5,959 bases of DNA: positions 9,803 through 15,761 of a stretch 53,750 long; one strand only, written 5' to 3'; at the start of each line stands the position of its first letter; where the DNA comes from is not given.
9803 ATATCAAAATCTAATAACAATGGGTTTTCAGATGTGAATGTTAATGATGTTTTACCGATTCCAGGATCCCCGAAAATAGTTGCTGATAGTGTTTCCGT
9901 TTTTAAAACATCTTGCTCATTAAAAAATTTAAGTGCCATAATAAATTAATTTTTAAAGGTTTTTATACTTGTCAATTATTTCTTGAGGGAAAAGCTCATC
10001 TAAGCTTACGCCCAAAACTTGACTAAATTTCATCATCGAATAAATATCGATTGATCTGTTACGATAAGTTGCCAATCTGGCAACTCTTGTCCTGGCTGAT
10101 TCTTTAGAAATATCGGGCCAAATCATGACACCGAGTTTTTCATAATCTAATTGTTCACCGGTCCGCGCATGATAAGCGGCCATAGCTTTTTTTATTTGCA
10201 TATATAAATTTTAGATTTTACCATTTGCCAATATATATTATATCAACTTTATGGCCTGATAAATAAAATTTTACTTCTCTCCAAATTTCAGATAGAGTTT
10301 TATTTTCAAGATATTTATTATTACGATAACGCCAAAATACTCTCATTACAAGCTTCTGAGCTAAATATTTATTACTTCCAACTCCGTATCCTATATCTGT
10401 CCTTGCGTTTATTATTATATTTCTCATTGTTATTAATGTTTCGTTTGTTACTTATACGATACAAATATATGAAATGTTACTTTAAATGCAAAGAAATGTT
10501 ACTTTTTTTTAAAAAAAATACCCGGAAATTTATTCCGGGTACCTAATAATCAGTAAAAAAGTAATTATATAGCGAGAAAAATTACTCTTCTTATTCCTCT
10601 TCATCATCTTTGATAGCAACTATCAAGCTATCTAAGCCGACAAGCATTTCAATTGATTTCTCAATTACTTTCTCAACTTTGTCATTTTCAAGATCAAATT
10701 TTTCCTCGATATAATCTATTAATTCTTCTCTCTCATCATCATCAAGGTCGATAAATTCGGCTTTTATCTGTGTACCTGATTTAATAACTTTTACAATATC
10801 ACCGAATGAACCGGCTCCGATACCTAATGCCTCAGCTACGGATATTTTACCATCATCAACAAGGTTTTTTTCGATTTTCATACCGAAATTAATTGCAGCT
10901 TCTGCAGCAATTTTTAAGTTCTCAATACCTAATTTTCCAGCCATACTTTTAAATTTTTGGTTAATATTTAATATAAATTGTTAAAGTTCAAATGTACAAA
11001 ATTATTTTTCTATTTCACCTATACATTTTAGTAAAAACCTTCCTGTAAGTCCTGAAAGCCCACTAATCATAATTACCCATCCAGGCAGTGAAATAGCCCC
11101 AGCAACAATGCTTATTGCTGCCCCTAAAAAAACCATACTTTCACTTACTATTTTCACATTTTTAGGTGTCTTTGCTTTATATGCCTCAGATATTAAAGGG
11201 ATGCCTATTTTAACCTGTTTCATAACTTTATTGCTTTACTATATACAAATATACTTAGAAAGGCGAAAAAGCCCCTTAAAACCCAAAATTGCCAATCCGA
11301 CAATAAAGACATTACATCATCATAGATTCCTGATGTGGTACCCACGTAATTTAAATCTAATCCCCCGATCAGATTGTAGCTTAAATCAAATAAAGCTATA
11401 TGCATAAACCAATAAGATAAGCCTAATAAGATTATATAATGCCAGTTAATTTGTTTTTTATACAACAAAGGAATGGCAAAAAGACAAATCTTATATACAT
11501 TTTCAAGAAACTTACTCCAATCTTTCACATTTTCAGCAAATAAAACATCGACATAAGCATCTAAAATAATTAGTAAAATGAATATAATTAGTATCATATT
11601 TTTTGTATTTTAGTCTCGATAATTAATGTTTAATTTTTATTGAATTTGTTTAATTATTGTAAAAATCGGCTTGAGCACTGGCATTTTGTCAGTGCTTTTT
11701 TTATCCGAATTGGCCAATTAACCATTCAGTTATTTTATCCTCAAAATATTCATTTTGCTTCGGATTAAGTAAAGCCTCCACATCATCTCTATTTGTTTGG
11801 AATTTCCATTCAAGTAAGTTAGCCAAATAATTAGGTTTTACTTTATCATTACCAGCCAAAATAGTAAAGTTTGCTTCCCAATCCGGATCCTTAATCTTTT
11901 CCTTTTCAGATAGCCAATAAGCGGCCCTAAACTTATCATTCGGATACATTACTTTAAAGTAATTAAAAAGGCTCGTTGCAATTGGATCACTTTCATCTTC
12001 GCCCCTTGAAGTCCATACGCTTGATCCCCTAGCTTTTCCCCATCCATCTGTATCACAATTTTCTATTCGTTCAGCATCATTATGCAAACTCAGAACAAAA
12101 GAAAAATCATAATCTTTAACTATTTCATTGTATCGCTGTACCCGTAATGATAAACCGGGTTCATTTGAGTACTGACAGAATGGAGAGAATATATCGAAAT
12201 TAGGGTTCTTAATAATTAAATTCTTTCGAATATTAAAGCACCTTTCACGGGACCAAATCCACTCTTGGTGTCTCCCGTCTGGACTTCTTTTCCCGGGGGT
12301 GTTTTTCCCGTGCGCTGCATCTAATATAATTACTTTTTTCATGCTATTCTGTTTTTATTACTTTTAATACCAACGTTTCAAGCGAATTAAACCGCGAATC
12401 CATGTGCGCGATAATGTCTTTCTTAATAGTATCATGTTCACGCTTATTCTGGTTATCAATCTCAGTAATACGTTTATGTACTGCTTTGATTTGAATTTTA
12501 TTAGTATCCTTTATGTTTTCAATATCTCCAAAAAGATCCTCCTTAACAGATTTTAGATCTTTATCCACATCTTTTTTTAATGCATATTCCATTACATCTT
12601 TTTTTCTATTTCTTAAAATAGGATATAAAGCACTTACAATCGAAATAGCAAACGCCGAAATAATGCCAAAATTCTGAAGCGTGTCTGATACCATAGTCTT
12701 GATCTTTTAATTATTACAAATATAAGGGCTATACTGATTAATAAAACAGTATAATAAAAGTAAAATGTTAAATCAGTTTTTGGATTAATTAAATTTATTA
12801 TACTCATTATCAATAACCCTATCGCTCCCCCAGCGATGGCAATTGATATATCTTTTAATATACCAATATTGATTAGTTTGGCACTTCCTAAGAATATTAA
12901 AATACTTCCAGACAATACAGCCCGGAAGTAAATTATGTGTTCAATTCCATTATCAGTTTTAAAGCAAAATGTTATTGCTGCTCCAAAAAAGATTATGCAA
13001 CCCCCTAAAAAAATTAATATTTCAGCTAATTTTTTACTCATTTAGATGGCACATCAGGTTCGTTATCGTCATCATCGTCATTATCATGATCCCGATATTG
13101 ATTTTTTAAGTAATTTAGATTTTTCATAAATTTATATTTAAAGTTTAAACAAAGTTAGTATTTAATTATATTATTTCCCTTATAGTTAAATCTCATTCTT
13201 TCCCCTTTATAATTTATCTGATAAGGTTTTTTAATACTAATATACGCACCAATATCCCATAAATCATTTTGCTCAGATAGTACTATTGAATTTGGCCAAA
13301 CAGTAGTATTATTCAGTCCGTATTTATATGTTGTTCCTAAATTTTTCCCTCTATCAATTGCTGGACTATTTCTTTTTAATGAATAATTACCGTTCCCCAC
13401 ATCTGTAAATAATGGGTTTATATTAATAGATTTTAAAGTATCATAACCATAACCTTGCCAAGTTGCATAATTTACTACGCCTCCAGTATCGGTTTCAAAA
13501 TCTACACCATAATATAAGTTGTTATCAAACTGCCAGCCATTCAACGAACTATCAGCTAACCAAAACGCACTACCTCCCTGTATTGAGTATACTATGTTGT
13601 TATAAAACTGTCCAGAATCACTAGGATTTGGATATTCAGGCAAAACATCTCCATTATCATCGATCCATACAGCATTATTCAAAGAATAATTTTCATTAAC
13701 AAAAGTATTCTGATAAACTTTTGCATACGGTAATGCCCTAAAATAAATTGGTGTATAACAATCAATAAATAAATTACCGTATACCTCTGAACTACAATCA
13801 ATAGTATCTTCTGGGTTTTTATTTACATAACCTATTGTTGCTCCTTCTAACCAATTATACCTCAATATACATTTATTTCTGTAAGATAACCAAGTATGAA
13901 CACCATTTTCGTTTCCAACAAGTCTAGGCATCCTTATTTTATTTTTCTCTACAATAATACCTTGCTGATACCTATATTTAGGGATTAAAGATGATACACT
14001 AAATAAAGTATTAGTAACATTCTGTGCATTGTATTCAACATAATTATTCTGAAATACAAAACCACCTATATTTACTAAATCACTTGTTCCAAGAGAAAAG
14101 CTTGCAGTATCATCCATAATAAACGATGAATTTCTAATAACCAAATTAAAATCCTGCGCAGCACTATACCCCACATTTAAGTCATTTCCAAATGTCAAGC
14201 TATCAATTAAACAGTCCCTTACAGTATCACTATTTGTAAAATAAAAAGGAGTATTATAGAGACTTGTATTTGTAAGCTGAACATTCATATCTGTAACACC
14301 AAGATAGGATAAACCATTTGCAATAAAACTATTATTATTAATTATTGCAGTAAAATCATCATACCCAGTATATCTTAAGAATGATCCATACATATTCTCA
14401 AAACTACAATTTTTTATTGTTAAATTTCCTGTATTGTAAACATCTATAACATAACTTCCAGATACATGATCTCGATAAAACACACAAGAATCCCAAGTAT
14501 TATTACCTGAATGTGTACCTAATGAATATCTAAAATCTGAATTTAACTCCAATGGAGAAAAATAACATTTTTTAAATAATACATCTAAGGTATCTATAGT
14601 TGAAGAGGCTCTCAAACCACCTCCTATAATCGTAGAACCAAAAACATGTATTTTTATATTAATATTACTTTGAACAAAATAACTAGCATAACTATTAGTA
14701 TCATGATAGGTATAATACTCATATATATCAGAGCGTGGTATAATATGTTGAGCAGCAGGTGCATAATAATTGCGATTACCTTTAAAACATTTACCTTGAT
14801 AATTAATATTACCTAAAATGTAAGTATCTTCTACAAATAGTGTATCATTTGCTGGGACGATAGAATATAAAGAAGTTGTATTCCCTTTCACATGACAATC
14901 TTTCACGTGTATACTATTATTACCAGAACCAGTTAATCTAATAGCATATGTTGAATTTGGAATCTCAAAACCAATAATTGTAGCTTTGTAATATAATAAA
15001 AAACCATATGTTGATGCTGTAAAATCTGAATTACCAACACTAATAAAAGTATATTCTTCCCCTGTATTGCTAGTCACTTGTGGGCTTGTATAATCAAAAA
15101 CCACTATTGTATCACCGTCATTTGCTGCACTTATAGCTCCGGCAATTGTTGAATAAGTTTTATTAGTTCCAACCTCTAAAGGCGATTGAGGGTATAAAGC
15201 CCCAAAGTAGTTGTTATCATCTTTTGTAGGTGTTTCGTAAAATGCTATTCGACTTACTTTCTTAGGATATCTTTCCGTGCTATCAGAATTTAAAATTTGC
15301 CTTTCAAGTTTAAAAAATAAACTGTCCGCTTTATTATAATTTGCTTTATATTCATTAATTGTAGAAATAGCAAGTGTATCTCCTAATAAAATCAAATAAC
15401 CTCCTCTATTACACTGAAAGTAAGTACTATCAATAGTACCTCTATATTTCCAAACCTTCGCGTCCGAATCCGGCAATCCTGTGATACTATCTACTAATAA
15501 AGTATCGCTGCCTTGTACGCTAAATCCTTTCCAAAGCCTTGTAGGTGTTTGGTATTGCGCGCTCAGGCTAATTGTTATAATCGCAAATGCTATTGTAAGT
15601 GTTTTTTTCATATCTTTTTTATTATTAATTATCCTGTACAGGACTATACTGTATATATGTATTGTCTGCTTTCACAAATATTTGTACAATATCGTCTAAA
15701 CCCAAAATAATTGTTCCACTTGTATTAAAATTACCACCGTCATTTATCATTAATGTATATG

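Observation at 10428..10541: Three near-identical terminator-promoter-leader cassettes partition the genome into early units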

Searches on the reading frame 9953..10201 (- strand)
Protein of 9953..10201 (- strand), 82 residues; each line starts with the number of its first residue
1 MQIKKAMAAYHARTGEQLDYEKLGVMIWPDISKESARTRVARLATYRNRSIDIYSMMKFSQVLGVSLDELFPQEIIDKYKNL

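Call 13: search_protein_families(library=phrogs, proteins=[window:9953-10201:-], max_evalue=0.001)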
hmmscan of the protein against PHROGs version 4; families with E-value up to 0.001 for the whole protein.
window:9953-10201:- (82 aa): 0 families

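Call 56: search_protein_families(library=pfam, proteins=[window:9953-10201:-], max_evalue=0.01)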
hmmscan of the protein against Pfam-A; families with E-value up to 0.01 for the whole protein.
window:9953-10201:- (82 aa): 0 families

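Call 115: search_solved_structures(query=window:9953-10201:-, max_evalue=10, show_alignments=2)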
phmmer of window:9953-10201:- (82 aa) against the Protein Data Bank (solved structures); distinct sequences matched with E-value up to 10: 4.
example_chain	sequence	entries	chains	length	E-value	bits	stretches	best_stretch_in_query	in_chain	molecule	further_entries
5hsi_A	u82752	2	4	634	1.4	12.8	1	29-80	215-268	Putative decarboxylase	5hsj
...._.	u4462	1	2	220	1.4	12.8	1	3-34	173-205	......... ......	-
1aky_A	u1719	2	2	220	1.4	12.8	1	3-34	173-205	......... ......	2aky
3aky_A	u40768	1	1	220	1.5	12.7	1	3-34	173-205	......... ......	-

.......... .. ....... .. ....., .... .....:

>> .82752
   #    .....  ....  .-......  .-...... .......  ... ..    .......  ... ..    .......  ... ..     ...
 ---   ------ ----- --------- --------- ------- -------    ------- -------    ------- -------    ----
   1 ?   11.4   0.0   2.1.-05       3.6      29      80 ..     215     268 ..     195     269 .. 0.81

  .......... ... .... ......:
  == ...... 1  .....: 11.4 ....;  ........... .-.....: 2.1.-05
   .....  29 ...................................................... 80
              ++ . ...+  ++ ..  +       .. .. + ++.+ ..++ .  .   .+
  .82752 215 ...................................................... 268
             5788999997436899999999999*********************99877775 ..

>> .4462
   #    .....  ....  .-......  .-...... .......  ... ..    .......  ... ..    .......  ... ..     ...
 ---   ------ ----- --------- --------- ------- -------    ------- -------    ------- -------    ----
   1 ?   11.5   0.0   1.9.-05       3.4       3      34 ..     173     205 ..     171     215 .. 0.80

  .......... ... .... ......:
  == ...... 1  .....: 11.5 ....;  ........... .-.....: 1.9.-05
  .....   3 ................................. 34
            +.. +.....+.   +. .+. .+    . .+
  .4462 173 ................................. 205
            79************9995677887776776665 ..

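Call 117: search_protein_families(library=pfam, proteins=[window:9953-10201:-], max_evalue=10)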
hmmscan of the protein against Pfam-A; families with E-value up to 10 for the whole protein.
window:9953-10201:- (82 aa): 0 families

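Call 122: predict_structure(protein=window:9953-10201:-)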
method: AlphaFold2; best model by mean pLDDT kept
length: 82 residues; sequences in the alignment: 1
mean_pLDDT: 85.5   pTM: 0.71
mean pLDDT of the five models: 85.5, 85.1, 63.9, 50.0, 50.0
residues with pLDDT >= 90: 38; 70-90: 36; 50-70: 8; < 50: 0
segments of 3 or more residues with pLDDT < 50: none
pLDDT, mean of each block of 10 residues (from residue 1): 85 92 92 91 73 86 90 80 61
secondary structure, 60 per line:
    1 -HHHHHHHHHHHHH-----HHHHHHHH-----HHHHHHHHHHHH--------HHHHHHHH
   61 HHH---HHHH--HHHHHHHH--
elements in order: H2-14 H20-27 H33-44 H53-63 H67-70 H73-80

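Call 124: fold_search(model_id=the predicted structure, library=pdb)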
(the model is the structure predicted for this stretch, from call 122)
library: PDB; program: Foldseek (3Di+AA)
matches with E <= 10: 240; with E <= 0.001: 0
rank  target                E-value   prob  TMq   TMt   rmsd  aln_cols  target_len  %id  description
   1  4jcy_A                3.4e-02  1.00  0.61  0.55   5.0        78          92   23  Crystal structure of the Restriction-Modification Controller Protein C.Csp231I OR operator complex (released 2014-02-26)
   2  4jcx_B                4.3e-02  1.00  0.61  0.54   5.0        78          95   23  Crystal structure of the Restriction-Modification Controller Protein C.Csp231I OL operator complex (released 2014-02-26)
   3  4jcx_A                4.3e-02  1.00  0.59  0.52   5.5        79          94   24  Crystal structure of the Restriction-Modification Controller Protein C.Csp231I OL operator complex (released 2014-02-26)
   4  4jqd_E                8.7e-02  1.00  0.60  0.52   5.1        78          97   23  Crystal structure of the Restriction-Modification Controller Protein C.Csp231I OL operator complex (released 2014-04-02)
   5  3lfp                  9.6e-02  1.00  0.61  0.53   5.0        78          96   23  Crystal Structure of the Restriction-Modification Controller Protein C.Csp231I (released 2011-02-02)
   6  4jqd_F                1.1e-01  1.00  0.61  0.54   5.1        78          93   23  Crystal structure of the Restriction-Modification Controller Protein C.Csp231I OL operator complex (released 2014-04-02)
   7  4o8b                  1.3e-01  1.00  0.62  0.52   5.2        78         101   19  Crystal structure of transcriptional regulator BswR (released 2014-02-12)
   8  1lmb_3                1.8e-01  0.99  0.56  0.54   3.8        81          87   18  REFINED 1.8 ANGSTROM CRYSTAL STRUCTURE OF THE LAMBDA REPRESSOR-OPERATOR COMPLEX (released 1991-11-05)
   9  3vk0_A                2.9e-01  0.96  0.53  0.49   6.1        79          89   22  Crystal Structure of hypothetical transcription factor NHTF from Neisseria (released 2012-03-14)
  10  1lli_A                3.2e-01  0.99  0.61  0.57   3.1        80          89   18  THE CRYSTAL STRUCTURE OF A MUTANT PROTEIN WITH ALTERED BUT IMPROVED HYDROPHOBIC CORE PACKING (released 1994-08-31)
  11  3kz3_A                4.4e-01  0.96  0.56  0.57   3.6        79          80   19  A structure of a lambda repressor fragment mutant (released 2010-02-23)
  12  3qq6_B                4.7e-01  0.96  0.54  0.62   3.6        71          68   18  The N-terminal DNA binding domain of SinR from Bacillus subtilis (released 2011-06-15)
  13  3qq6_A                5.2e-01  0.94  0.52  0.60   3.5        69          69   19  The N-terminal DNA binding domain of SinR from Bacillus subtilis (released 2011-06-15)
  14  3vk0_C                5.2e-01  0.90  0.52  0.49   5.9        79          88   22  Crystal Structure of hypothetical transcription factor NHTF from Neisseria (released 2012-03-14)
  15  1zzc_B                5.2e-01  0.90  0.50  0.27   3.7        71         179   13  Crystal Structure of CoII HppE in Complex with Tris Buffer (released 2005-07-26)
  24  2r1j_L                9.0e-01  0.94  0.57  0.68   3.0        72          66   14  Crystal Structure of the P22 c2 Repressor protein in complex with the synthetic operator 9T (released 2008-04-29)
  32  3jxb_C                1.2e+00  0.91  0.58  0.68   3.2        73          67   14  Crystal structure of the P22 c2 repressor protein in complex with synthetic operator 9C (released 2010-01-19)
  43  3jxb_D                1.4e+00  0.85  0.57  0.70   3.5        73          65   15  Crystal structure of the P22 c2 repressor protein in complex with synthetic operator 9C (released 2010-01-19)
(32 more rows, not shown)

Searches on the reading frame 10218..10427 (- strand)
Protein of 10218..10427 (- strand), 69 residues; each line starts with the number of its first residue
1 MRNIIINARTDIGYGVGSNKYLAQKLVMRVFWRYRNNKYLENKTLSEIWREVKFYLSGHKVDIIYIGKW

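Call 13: search_protein_families(library=phrogs, proteins=[window:10218-10427:-], max_evalue=0.001)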
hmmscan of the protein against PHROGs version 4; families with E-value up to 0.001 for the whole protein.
window:10218-10427:- (69 aa): 0 families

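Call 54: find_encoding_contigs(protein=window:10218-10427:-, flank=10000, max_places=10)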
Protein window:10218-10427:- (69 aa): 1 contig read that carries it; 1 place shown.
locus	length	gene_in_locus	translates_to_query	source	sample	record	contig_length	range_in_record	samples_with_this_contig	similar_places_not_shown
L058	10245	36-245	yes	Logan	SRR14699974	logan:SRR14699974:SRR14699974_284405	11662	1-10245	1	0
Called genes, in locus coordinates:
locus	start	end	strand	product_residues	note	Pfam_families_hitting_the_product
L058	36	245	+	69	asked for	-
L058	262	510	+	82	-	-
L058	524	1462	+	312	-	PF13479:AAA_24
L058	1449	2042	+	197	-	-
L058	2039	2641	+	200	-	PF00929:RNase_T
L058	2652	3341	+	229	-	-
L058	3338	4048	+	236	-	-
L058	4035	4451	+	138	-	PF00436:SSB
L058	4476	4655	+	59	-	-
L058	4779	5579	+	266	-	-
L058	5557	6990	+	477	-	PF00772:DnaB, PF03796:DnaB_C, PF06745:ATPase (weak), PF13481:AAA_25 (weak)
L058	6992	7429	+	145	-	-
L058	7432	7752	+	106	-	-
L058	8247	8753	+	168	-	-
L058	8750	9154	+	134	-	-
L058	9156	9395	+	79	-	-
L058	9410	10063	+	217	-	-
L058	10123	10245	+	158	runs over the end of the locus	-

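Call 56: search_protein_families(library=pfam, proteins=[window:10218-10427:-], max_evalue=0.01)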
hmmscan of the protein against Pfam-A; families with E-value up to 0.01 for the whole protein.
window:10218-10427:- (69 aa): 0 families

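Call 117: search_protein_families(library=pfam, proteins=[window:10218-10427:-], max_evalue=10)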
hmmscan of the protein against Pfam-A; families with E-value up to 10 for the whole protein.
window:10218-10427:- (69 aa): 0 families

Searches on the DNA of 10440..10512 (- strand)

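Call 89: build_rna_model(alignment_id=A3, structure=none)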
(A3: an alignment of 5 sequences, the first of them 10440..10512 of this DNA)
Model R1 built from alignment A3 (5 sequences, 73 columns); structure: none (sequence only).
model positions 73; base pairs 0; branch points 0; effective number of sequences 4.31; information 0.773 bits per position. No base pairs: searches with it score sequence only.

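Call 90: search_with_rna_model(model_id=R1, sources=[window, L059, L060, L061, L063, L064, L005, L006, L007, L008, L009, L010, L011, L012, L013, L014, L015, L016, L017, L056, L057, L066, L067], max_evalue=10)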
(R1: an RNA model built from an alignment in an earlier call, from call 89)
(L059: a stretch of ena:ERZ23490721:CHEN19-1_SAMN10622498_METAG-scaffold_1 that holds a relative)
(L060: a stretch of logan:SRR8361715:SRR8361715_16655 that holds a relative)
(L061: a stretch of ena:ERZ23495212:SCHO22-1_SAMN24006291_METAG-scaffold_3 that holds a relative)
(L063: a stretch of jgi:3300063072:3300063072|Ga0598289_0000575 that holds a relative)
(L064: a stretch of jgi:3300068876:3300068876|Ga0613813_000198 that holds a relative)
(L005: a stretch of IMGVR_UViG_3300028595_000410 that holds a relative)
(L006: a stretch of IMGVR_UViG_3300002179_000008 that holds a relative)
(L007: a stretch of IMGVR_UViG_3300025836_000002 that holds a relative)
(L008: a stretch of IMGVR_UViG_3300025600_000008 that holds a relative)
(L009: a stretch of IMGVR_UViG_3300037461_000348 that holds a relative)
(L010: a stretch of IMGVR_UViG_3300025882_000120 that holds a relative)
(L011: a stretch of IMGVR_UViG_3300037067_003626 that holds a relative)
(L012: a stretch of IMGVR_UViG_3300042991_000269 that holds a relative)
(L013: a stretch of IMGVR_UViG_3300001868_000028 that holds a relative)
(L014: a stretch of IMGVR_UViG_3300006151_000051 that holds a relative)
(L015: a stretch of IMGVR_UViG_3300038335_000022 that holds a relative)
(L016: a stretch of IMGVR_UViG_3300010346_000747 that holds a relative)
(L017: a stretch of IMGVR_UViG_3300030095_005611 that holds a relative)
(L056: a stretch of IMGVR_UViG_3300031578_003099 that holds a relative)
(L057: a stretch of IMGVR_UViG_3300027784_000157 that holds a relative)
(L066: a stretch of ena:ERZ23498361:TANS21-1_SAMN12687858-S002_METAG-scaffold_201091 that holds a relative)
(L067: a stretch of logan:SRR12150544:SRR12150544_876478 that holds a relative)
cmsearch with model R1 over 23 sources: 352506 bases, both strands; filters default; matches with E-value up to 10: 13.
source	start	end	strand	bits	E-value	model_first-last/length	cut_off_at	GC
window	10440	10512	-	67.1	4.4e-19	1-73/73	-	0.21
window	47299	47370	-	66.4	7.3e-19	2-73/73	-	0.21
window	52356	52428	-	61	3.4e-17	1-73/73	-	0.19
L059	21625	21688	+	56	1.2e-15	8-72/73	-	0.23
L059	2860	2927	+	54.7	3.2e-15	4-72/73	-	0.24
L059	16427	16479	+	19.5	0.00031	20-72/73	-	0.21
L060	1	25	+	16.2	0.0033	48-72/73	-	0.24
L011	14259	14289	+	10.3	0.23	2-34/73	-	0.26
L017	8005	8046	+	9.4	0.43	11-52/73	-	0.29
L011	18868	18895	+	9.1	0.54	10-37/73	-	0.32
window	38057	38095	-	9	0.59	4-42/73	-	0.15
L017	9844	9881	-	7.4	1.8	17-55/73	-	0.24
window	43030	43092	-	5.8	5.8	5-69/73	-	0.22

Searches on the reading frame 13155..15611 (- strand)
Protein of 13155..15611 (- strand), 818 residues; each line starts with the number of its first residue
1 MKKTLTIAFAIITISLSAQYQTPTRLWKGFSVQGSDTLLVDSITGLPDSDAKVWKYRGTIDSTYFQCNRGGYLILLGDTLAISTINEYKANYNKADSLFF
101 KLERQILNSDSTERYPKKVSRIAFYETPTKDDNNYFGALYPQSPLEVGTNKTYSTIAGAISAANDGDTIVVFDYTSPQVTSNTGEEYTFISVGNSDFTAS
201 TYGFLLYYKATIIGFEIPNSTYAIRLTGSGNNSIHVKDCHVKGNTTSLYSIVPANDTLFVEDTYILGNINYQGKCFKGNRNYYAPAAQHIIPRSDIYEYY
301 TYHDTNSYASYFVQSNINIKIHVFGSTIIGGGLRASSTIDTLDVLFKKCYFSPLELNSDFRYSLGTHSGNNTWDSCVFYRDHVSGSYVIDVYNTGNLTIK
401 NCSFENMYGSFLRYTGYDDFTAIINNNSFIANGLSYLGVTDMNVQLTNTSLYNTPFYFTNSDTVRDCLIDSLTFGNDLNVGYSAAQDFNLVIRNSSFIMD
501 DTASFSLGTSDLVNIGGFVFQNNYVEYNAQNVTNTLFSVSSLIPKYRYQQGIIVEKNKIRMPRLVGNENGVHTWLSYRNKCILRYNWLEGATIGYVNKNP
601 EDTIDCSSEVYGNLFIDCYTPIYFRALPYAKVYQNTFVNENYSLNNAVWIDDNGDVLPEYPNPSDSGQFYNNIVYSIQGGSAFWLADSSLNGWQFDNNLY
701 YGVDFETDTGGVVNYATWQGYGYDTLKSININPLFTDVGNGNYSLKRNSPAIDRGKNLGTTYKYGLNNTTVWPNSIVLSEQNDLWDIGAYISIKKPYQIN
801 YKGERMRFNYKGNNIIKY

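Call 16: search_dna_similar(query=window:13155-15611:-, collection=phages, mode=protein, max_rows=15)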
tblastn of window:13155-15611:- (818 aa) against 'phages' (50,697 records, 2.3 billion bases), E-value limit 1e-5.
No match.
